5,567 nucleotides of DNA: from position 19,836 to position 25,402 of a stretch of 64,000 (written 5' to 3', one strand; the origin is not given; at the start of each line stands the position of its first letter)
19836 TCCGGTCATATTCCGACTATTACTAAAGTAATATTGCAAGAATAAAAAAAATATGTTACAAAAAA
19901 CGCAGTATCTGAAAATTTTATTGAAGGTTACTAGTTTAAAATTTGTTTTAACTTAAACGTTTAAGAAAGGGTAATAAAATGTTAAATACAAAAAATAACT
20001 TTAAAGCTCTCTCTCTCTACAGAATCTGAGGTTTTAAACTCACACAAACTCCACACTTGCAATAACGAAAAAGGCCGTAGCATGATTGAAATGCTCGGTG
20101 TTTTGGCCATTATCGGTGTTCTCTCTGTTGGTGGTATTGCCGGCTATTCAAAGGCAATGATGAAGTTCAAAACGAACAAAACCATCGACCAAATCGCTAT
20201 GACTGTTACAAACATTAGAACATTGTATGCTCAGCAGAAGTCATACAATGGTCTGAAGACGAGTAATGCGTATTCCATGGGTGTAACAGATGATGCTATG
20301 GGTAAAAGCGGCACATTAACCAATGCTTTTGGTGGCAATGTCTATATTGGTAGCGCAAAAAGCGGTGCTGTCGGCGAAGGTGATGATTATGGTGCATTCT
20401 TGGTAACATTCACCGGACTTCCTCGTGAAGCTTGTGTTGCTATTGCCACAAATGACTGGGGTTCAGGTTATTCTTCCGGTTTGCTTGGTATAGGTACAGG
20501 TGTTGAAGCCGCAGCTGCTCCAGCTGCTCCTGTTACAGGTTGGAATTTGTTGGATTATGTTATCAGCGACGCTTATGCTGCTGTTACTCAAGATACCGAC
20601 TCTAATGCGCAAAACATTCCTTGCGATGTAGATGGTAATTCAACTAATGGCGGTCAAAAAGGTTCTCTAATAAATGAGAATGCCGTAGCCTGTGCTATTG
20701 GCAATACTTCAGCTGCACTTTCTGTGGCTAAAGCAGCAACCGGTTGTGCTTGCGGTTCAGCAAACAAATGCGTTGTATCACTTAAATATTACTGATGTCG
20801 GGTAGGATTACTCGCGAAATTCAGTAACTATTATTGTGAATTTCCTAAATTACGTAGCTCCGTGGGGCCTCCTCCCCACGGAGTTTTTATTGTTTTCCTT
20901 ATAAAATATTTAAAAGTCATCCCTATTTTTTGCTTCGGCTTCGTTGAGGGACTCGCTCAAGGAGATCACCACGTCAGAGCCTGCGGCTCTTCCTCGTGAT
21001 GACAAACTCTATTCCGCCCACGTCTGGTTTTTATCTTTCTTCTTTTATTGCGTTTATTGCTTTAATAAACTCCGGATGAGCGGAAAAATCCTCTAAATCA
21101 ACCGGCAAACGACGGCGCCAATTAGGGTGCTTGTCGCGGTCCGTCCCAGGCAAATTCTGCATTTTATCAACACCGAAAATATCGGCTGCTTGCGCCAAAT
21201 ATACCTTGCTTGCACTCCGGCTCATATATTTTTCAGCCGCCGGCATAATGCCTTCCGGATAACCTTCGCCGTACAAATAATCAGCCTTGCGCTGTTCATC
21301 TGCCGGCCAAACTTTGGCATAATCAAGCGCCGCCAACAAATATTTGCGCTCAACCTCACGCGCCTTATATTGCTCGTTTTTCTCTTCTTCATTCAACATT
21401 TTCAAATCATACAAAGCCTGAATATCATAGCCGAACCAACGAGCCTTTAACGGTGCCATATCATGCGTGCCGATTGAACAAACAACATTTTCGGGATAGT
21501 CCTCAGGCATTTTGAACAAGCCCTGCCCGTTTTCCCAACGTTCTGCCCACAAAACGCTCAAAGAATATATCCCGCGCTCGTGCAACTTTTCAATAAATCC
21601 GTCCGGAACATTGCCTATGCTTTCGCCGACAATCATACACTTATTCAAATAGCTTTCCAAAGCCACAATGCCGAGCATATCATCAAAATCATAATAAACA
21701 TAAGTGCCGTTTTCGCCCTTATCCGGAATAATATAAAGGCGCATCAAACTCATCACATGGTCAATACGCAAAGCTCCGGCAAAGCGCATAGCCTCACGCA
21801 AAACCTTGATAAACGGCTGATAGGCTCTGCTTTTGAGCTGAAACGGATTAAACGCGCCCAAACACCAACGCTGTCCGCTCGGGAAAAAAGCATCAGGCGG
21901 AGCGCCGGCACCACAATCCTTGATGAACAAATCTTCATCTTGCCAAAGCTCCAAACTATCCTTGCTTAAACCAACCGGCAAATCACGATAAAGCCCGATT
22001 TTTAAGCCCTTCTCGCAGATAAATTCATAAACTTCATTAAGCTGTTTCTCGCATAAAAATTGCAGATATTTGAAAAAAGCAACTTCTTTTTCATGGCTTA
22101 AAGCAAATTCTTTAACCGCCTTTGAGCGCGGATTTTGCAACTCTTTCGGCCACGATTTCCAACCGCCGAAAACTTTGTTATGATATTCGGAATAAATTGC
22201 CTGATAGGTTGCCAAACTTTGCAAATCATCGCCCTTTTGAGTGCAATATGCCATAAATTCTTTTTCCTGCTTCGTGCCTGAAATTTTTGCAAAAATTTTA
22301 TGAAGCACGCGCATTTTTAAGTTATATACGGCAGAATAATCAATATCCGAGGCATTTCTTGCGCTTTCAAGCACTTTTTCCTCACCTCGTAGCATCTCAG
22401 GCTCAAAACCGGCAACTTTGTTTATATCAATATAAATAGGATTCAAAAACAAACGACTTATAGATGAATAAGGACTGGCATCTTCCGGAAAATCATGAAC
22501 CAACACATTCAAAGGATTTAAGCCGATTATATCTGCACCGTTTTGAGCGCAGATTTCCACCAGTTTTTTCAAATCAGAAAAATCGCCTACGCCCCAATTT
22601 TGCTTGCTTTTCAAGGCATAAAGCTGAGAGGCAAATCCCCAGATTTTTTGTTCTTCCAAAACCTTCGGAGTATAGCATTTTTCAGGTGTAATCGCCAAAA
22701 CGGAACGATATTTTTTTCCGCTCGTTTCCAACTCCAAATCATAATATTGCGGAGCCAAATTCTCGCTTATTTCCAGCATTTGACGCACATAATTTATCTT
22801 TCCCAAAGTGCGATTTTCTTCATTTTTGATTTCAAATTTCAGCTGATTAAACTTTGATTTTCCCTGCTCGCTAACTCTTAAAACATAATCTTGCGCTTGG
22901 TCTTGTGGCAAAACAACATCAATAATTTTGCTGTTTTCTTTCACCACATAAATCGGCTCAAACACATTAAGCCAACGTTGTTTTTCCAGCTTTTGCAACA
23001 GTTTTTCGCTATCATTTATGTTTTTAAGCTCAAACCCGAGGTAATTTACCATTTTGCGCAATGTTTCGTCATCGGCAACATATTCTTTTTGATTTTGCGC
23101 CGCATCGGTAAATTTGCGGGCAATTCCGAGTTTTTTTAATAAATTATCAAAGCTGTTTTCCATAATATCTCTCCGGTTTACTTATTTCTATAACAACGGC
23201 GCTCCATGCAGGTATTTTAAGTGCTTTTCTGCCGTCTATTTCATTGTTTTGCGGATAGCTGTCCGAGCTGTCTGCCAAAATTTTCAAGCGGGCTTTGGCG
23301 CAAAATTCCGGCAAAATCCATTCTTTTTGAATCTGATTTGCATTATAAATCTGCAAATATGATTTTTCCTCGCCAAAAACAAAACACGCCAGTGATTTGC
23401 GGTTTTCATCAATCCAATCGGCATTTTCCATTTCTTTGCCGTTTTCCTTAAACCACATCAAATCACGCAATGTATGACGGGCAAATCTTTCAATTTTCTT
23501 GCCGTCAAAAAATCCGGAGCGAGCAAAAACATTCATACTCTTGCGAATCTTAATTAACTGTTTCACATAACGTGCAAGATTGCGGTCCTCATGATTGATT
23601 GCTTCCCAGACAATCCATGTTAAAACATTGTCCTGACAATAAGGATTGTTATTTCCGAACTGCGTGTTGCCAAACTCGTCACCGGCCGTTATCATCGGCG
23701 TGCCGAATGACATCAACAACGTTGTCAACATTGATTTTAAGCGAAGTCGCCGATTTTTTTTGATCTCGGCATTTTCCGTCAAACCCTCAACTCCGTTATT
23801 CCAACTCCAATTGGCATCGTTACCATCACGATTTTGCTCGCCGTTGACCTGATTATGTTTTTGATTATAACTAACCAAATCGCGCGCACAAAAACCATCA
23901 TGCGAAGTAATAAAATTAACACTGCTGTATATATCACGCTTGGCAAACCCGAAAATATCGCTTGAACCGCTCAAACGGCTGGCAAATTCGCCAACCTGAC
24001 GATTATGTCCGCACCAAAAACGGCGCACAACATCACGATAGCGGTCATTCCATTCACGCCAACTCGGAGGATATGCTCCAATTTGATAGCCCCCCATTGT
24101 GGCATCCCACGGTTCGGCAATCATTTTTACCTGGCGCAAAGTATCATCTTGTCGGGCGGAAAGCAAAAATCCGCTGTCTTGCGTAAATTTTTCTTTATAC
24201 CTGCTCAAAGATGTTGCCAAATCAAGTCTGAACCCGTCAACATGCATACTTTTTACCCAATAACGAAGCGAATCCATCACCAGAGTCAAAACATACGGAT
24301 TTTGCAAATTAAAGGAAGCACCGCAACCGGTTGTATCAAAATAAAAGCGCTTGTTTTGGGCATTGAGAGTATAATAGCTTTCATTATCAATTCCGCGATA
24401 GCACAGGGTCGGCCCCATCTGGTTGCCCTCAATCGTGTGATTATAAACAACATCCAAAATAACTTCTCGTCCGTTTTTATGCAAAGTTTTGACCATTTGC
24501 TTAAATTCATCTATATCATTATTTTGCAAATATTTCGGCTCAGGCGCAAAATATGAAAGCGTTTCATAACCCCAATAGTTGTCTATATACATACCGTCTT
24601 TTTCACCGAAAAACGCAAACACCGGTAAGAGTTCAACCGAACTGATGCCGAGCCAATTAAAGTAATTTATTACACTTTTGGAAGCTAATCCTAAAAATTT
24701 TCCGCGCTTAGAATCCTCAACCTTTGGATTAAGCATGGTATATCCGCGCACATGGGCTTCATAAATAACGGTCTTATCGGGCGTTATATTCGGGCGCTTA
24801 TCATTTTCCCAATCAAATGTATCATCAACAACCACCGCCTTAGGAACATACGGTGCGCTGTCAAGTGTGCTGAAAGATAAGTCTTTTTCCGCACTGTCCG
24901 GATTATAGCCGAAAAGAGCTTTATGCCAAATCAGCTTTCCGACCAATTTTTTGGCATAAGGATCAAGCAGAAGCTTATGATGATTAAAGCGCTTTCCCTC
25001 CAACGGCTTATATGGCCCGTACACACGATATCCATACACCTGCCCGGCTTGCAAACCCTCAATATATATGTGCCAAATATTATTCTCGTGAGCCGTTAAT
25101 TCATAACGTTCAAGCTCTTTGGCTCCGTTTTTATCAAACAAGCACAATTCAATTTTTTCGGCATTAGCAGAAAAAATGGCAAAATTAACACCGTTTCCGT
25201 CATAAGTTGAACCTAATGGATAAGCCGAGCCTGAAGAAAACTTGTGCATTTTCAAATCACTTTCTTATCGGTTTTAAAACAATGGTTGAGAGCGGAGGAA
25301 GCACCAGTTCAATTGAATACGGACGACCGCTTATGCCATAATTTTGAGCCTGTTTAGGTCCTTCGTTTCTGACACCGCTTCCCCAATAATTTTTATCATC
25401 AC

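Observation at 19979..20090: Pilin gene separated from its own SD/ATG by a (CT)6 tract: candidate slipped-strand ON/OFF switch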

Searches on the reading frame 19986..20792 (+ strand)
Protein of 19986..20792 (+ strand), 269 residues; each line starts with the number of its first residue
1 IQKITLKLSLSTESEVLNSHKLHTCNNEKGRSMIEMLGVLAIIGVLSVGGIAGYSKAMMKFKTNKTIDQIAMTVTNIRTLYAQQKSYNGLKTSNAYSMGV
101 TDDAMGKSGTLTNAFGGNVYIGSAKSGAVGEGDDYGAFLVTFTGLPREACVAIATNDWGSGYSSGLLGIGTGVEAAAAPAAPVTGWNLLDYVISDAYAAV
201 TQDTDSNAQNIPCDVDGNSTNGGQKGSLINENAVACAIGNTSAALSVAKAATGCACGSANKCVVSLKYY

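Call 6: search_protein_families(library=pfam, proteins=[window:19986-20792:+], max_evalue=0.1)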
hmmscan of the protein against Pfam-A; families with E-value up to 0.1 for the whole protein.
window:19986-20792:+ (269 aa): 3 families
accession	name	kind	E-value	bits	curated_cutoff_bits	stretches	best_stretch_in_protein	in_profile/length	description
PF08805.16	PilS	-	1.4e-11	45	22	1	63-168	4-105/138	PilS N terminal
PF05307.16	Bundlin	-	1.7e-08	35.2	22.3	1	62-164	8-108/151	Bundlin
PF07963.17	N_methyl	-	0.0036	17.3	21.2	1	26-49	2-25/27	Prokaryotic N-terminal methylation motif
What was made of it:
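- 20076..20795 (+): Mature type IVb pilin (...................KYY plus stop). The predicted prepilin-peptidase site lies between Gly 20073-75 and Arg 20076-78. The mechanically called ORF starts at ATG 20082. Pfam PilS_N 45 bits and Bundlin 35 bits, both above their cut-offs (call 6).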

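Call 54: search_solved_structures(query=window:20073-20792:+, max_evalue=1)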
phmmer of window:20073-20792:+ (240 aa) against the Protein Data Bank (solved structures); distinct sequences matched with E-value up to 1: 3.
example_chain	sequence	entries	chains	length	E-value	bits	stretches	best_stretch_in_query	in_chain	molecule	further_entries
1q5f_A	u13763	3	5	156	0.0006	23.1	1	64-141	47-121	PilS | Prepilin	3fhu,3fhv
9egp_A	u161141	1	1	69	0.15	15.3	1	2-58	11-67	Geopilin domain 1 protein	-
8ze6_B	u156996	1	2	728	0.26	14.5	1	112-176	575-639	Dipeptidyl peptidase 4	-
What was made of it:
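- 20076..20795 (+): PDB sequence hit 1q5f, PilS (call 54).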

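Call 71: predict_structure(alignment_id=A1)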
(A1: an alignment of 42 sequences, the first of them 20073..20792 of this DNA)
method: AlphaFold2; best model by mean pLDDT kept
length: 240 residues; sequences in the alignment: 42
mean_pLDDT: 86.0   pTM: 0.80
mean pLDDT of the five models: 86.0, 85.1, 82.1, 81.3, 79.9
residues with pLDDT >= 90: 144; 70-90: 59; 50-70: 35; < 50: 2
segments of 3 or more residues with pLDDT < 50: none
pLDDT, mean of each block of 10 residues (from residue 1): 62 61 81 96 95 92 92 90 95 94 92 97 95 88 85 73 60 72 88 88 91 91 92 95
secondary structure, 60 per line:
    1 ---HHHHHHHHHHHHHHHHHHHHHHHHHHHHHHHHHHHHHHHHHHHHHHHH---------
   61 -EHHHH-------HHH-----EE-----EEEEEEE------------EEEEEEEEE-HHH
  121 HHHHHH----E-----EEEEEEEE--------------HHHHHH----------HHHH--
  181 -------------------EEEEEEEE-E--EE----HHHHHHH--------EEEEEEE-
elements in order: H4-51 H63-66 E89-95 E108-116 H118-126 E137-144 H159-164 H175-178 E200-207 H218-224 E233-239
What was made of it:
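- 20076..20795 (+): AlphaFold model pLDDT 86 (call 71).
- On Type IVb pilin: The AF2 model has pLDDT 86 (call 71).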

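Call 73: fold_search(model_id=the predicted structure, library=pdb)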
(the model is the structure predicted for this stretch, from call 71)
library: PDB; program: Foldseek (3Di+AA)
matches with E <= 10: 31; with E <= 0.001: 9
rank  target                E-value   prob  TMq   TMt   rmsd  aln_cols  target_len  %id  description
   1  9iuf_A                3.7e-06  1.00  0.56  0.64   8.2       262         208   15  Cryo-EM structure of the type IVb pilus from enterotoxigenic Escherichia coli (released 2025-05-28)
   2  8uhf_F                4.6e-05  1.00  0.49  0.59   7.6       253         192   20  Cryo-EM of Vibrio cholerae toxin co-regulated pilus - asymmetric reconstruction (released 2023-12-06)
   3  8uhf_I                4.8e-05  1.00  0.48  0.58   7.8       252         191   19  Cryo-EM of Vibrio cholerae toxin co-regulated pilus - asymmetric reconstruction (released 2023-12-06)
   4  3fhu_A                1.3e-04  1.00  0.44  0.68   5.4       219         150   16  Crystal structure of type IV b pilin from Salmonella typhi (released 2009-10-20)
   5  8uhf_B                1.4e-04  1.00  0.46  0.54   4.0       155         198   19  Cryo-EM of Vibrio cholerae toxin co-regulated pilus - asymmetric reconstruction (released 2023-12-06)
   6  8uhf_A                3.2e-04  1.00  0.49  0.58   9.5       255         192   18  Cryo-EM of Vibrio cholerae toxin co-regulated pilus - asymmetric reconstruction (released 2023-12-06)
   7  8uhf_H                7.6e-04  1.00  0.40  0.49   4.5       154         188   21  Cryo-EM of Vibrio cholerae toxin co-regulated pilus - asymmetric reconstruction (released 2023-12-06)
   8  3s0t_A                7.6e-04  1.00  0.48  0.61   6.5       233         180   12  Crystal structure of the CofA Type IV pilin subunit from enterotoxigenic E. coli (released 2012-04-11)
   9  8uhf_D                8.1e-04  1.00  0.39  0.47   4.8       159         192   22  Cryo-EM of Vibrio cholerae toxin co-regulated pilus - asymmetric reconstruction (released 2023-12-06)
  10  3s0t_B                1.5e-03  1.00  0.47  0.61   6.4       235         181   13  Crystal structure of the CofA Type IV pilin subunit from enterotoxigenic E. coli (released 2012-04-11)
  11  3vor                  1.8e-03  1.00  0.44  0.57   9.0       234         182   12  Crystal Structure Analysis of the CofA (released 2012-09-26)
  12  3hrv_B                2.1e-03  1.00  0.44  0.58   5.9       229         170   15  Crystal structure of TcpA, a Type IV pilin from Vibrio cholerae El Tor biotype (released 2010-06-16)
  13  8uhf_E                2.6e-03  1.00  0.40  0.49   4.7       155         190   21  Cryo-EM of Vibrio cholerae toxin co-regulated pilus - asymmetric reconstruction (released 2023-12-06)
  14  3hrv_A                3.6e-03  0.99  0.40  0.52   7.6       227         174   15  Crystal structure of TcpA, a Type IV pilin from Vibrio cholerae El Tor biotype (released 2010-06-16)
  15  1oqv_A                1.7e-02  0.97  0.42  0.57   8.9       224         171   15  Structure of TcpA, the Type IV pilin subunit from the toxin co-regulated pilus of Vibrio cholerae classical biotype (released 2003-06-03)
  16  1q5f_MODEL_1_A        1.3e-01  0.51  0.28  0.39   7.1       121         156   23  NMR Structure of Type IVb pilin (PilS) from Salmonella typhi (released 2004-07-27)
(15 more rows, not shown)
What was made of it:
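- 20076..20795 (+): The top 16 Foldseek PDB hits are all type IVb pilins: CofA, TcpA, PilS (call 73).
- On Type IVb pilin: Foldseek top hits are 9iuf (ETEC type IVb pilus), 8uhf/3hrv (TcpA), 3fhu (PilS) and 3s0t (CofA), with E down to 4e-6 (call 73).
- Closest known: Type IVb pilins: CofA. Same: The fold matches (Foldseek top 16 hits, call 73).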

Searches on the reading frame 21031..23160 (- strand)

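Call 37: search_protein_families(library=pfam, proteins=[window:21031-23160:-], max_evalue=0.00001)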
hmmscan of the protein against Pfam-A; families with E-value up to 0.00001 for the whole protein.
window:21031-23160:- (709 aa): 1 family
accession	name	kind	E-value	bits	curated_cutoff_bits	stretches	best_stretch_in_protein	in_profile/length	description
PF02446.23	Glyco_hydro_77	-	9.3e-109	364.8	25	1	179-686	2-460/465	4-alpha-glucanotransferase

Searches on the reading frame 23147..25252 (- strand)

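Call 37: search_protein_families(library=pfam, proteins=[window:23147-25252:-], max_evalue=0.00001)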
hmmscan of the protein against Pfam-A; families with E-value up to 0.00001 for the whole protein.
window:23147-25252:- (701 aa): 2 families
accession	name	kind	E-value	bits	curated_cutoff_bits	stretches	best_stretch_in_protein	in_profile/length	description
PF02922.24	CBM_48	-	1.1e-19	71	22.4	1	12-100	1-83/83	Carbohydrate-binding module 48 (Isoamylase N-terminal domain)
PF00128.31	Alpha-amylase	-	2.3e-17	63.8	22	2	286-552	130-361/446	Alpha amylase, catalytic domain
